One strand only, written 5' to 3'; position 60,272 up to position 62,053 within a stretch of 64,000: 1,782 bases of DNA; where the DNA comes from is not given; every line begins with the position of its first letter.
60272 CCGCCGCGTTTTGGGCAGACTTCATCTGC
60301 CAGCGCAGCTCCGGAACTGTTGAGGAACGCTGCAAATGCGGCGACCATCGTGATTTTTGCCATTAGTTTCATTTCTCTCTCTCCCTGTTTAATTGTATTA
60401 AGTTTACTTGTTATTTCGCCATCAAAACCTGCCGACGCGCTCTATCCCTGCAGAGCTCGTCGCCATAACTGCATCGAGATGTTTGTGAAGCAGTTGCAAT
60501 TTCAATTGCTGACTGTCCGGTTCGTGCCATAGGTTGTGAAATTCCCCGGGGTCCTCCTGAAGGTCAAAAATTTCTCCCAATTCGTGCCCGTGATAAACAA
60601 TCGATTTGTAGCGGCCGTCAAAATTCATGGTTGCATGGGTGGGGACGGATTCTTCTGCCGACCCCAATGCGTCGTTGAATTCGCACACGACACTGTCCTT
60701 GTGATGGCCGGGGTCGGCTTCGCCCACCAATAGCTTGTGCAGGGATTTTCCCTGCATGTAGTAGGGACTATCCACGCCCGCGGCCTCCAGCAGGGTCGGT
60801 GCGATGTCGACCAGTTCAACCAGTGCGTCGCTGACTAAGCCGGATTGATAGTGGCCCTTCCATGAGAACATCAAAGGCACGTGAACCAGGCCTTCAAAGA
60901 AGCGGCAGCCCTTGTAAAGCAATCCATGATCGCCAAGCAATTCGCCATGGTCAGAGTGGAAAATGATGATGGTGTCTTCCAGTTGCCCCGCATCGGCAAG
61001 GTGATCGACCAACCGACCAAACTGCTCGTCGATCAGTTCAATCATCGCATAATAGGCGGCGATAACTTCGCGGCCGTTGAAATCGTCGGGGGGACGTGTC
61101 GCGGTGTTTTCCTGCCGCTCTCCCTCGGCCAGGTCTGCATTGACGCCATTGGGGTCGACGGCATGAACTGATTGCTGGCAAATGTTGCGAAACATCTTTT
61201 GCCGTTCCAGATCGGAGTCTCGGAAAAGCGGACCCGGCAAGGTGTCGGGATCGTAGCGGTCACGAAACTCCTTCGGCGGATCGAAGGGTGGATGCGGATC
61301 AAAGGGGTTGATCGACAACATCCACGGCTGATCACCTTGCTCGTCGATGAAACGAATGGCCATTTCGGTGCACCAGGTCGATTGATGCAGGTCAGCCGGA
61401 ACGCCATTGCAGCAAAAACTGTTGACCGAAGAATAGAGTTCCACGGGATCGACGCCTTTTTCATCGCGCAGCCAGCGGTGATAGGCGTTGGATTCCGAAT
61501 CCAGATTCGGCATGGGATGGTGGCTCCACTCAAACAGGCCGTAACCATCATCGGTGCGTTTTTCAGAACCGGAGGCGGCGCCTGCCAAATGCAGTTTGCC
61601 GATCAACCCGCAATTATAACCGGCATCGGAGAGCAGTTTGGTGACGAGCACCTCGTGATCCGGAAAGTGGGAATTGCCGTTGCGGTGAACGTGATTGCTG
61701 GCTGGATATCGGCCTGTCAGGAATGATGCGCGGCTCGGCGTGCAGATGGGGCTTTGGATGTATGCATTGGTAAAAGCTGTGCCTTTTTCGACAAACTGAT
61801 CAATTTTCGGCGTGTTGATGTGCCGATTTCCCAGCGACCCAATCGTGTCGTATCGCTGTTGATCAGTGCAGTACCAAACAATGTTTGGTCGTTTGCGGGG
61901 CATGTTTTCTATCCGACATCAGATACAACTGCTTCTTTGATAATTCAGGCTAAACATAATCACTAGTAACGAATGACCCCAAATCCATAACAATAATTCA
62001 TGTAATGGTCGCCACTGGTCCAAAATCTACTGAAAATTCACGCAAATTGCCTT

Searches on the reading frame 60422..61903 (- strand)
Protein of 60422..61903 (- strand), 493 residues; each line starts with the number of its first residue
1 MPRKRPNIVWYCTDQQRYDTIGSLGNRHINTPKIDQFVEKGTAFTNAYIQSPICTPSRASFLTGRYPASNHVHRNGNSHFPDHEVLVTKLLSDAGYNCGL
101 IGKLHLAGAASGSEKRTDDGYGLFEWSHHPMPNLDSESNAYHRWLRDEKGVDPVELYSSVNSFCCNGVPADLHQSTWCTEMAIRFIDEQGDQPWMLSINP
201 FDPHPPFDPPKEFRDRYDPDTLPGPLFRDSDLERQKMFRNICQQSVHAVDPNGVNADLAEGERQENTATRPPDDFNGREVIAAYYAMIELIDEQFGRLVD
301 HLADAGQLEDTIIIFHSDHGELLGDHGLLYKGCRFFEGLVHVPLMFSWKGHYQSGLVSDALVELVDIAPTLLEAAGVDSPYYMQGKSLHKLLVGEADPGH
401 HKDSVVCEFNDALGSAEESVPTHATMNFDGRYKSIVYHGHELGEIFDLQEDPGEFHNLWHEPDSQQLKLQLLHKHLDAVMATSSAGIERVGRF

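Call 43: search_protein_families(library=ncbifam, proteins=[window:60422-61903:-], max_evalue=1e-10)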
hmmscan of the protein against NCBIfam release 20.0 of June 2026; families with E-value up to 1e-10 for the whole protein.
window:60422-61903:- (493 aa): 4 families
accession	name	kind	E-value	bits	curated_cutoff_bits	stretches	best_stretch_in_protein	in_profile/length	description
NF010322.0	PRK13759.1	equivalog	2.3e-75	253.9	481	1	3-470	4-447/486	arylsulfatase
NF045661.1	HdlasePehA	equivalog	1.6e-59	201.9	900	1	5-481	2-487/506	phosphoric/sulfuric ester hydrolase PehA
TIGR03417.1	chol_sulfatase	equivalog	6.7e-55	186.9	433.45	1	4-471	1-432/500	choline-sulfatase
NF052527.1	Mn_arylsulf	exception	1.5e-38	132.9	850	2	277-477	260-450/479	manganese-dependent arylsulfatase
